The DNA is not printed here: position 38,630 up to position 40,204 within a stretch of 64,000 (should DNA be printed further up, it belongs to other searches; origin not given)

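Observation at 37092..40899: Sortase translationally coupled to a processive GT2 synthase and a CBM-bearing polysaccharide deacetylase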

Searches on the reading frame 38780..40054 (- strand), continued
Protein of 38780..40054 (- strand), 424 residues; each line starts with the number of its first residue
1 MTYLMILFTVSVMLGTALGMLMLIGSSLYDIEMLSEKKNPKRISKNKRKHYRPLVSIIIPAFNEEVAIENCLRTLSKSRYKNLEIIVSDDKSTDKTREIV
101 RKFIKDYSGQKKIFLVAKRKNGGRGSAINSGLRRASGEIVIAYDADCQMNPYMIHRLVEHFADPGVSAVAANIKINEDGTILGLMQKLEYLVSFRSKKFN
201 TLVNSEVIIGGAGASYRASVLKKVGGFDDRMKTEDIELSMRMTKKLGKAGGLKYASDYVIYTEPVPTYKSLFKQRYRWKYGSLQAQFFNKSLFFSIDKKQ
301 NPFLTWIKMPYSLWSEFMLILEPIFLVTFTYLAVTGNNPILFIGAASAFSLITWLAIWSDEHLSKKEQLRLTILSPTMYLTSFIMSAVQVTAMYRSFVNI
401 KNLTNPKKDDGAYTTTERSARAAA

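Call 59: find_encoding_contigs(protein=P0139, flank=4000, max_places=1)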
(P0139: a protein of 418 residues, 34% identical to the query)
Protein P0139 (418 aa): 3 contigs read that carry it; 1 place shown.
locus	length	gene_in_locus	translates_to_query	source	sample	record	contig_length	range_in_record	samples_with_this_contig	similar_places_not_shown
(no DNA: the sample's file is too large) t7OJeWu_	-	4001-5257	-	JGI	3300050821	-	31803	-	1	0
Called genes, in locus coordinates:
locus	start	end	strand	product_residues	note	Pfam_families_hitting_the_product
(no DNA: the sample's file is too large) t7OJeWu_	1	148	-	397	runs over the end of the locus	PF24948:Citrate_synth_N, PF08442:ATP-grasp_2 (weak), PF16114:Citrate_bind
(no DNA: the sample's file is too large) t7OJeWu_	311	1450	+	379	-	PF01757:Acyl_transf_3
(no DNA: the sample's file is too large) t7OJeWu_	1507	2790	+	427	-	PF09992:NAGPA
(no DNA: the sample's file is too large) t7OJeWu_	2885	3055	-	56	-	-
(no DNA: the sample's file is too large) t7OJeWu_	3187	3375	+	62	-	-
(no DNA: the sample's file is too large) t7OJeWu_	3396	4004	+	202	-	PF04203:Sortase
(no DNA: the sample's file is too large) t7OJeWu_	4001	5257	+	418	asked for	PF13506:Glyco_transf_21, PF00535:Glycos_transf_2, PF10111:Glyco_tranf_2_2, PF13641:Glyco_tranf_2_3, PF13632:Glyco_trans_2_3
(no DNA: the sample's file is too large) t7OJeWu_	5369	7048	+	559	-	PF07470:Glyco_hydro_88 (faint), PF25840:Ulvan_lyase_N (faint), PF03663:Glyco_hydro_76 (faint), PF01532:Glyco_hydro_47 (faint), PF06662:C5-epim_C (faint), PF05147:LANC_like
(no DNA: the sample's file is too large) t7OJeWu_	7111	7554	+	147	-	PF13473:Cupredoxin_1 (weak), PF00127:Copper-bind (weak)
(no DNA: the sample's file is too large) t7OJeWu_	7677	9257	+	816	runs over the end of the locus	PF01522:Polysacc_deac_1, PF02018:CBM_4_9 (weak)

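Call 60: find_encoding_contigs(protein=P0161, flank=4000, max_places=1)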
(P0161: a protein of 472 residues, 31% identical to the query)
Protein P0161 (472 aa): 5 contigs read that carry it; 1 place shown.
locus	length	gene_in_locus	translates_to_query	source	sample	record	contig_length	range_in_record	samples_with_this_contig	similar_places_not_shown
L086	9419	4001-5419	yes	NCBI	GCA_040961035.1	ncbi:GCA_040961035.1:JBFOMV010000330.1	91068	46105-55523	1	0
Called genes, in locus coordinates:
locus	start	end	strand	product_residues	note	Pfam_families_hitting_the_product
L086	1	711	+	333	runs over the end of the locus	-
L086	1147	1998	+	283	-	PF22700:MVD-like_N (weak), PF00288:GHMP_kinases_N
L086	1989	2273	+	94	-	PF01817:CM_2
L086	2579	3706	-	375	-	PF00155:Aminotran_1_2, PF00282:Pyridoxal_deC, PF00266:Aminotran_5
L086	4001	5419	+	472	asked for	PF13506:Glyco_transf_21, PF00535:Glycos_transf_2, PF10111:Glyco_tranf_2_2, PF13641:Glyco_tranf_2_3, PF01644:Chitin_synth_1, PF03142:Chitin_synth_2, PF13632:Glyco_trans_2_3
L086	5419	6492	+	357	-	-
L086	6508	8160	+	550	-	-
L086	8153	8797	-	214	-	PF01976:DUF116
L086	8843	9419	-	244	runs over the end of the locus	PF06745:ATPase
